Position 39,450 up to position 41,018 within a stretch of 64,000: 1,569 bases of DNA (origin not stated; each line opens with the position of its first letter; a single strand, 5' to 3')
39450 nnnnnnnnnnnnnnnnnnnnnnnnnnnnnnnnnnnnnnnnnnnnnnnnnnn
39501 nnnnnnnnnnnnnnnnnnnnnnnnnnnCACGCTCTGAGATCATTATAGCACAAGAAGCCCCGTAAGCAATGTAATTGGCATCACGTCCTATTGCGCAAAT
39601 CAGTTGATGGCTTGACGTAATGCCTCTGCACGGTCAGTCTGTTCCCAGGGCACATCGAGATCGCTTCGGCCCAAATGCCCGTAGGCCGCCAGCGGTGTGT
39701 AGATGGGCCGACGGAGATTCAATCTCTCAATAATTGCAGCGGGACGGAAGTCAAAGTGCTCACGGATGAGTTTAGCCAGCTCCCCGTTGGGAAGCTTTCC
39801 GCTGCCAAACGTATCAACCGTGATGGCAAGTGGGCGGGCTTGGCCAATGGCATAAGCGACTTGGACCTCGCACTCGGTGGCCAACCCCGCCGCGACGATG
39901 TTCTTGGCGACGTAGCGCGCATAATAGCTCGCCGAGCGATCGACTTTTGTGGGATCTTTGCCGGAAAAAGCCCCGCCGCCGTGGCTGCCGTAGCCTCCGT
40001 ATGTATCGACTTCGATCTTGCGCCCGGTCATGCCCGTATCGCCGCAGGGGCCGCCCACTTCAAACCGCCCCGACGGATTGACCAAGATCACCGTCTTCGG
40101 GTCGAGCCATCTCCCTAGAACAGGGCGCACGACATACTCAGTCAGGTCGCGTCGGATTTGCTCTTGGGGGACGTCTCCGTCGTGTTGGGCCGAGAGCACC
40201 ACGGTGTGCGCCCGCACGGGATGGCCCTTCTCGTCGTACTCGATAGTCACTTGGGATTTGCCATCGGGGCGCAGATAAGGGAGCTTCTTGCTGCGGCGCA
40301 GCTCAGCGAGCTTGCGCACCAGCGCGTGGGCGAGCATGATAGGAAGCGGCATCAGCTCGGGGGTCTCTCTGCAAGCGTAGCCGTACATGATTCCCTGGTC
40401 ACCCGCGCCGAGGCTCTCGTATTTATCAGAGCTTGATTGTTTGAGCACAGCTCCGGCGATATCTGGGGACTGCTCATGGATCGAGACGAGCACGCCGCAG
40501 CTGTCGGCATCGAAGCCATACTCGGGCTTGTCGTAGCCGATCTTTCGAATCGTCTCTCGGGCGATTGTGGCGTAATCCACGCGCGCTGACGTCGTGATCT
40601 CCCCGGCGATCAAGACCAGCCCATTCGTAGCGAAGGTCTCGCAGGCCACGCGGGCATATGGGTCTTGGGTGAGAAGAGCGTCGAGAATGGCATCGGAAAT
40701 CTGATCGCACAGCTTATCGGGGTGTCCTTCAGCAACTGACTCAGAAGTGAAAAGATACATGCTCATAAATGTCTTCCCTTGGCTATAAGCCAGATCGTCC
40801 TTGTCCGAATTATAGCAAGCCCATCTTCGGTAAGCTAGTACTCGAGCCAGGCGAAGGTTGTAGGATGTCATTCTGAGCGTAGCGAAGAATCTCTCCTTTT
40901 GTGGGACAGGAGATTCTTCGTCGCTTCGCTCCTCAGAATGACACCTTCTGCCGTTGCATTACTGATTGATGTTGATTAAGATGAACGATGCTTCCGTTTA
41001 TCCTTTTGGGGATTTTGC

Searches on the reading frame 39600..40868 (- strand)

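Call 92: search_protein_families(library=pfam, proteins=[window:39600-40868:-], max_evalue=0.00001)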
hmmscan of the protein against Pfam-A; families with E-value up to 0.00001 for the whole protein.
window:39600-40868:- (422 aa): 3 families
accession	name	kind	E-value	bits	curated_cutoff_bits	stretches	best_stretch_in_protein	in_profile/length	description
PF02773.21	S-AdoMet_synt_C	-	7.7e-65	217.4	25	1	271-410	1-138/138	S-adenosylmethionine synthetase, C-terminal domain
PF02772.21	S-AdoMet_synt_M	-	1.8e-47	160.8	29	1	153-269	2-120/120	S-adenosylmethionine synthetase, central domain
PF00438.25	S-AdoMet_synt_N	-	1.2e-45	154.5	33.1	1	38-135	2-99/99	S-adenosylmethionine synthetase, N-terminal domain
